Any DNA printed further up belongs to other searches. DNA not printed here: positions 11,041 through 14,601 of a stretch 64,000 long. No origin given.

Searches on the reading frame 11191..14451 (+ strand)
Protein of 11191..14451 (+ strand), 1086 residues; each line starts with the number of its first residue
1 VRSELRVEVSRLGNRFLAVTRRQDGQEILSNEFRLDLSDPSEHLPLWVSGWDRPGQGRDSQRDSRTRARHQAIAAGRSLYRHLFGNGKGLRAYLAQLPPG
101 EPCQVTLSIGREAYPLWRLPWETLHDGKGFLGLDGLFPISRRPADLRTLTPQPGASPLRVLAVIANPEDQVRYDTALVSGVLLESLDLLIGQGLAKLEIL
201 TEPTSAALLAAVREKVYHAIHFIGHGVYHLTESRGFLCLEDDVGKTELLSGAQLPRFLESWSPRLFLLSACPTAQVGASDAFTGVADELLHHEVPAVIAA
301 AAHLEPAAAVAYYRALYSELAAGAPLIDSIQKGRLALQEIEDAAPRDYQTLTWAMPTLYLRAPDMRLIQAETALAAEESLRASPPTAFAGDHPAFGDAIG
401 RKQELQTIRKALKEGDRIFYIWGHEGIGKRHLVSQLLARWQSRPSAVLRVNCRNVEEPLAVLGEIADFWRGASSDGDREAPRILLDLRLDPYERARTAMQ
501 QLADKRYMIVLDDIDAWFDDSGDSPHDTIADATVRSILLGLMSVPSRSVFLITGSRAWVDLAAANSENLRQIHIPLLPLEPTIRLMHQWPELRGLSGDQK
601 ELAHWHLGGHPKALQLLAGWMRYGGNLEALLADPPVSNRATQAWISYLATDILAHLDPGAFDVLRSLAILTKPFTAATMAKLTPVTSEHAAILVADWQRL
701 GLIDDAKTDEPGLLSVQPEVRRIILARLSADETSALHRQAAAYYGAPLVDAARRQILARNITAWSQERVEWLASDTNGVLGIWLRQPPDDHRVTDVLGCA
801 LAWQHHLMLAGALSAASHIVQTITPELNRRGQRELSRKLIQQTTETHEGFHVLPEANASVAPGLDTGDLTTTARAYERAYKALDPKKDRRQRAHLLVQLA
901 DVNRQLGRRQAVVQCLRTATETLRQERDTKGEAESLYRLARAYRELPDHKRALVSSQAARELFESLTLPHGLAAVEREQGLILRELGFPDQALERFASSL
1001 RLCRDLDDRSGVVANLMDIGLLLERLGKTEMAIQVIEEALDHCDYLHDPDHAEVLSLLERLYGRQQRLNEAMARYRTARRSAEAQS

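Call 59: search_protein_families(library=pfam, proteins=[window:11191-14451:+], max_evalue=0.00001)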
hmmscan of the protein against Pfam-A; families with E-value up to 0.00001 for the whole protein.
window:11191-14451:+ (1086 aa): 3 families
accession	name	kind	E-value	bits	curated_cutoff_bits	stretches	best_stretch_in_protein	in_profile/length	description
PF13424.12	TPR_12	-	1.1e-15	57.9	30.1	2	973-1041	3-73/77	Tetratricopeptide repeat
PF13191.12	AAA_16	-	8.2e-09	36.6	32.6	1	399-522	3-148/167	AAA ATPase domain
PF13181.12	TPR_8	-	3.5e-06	27.2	25.7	0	1017-1040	5-28/34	Tetratricopeptide repeat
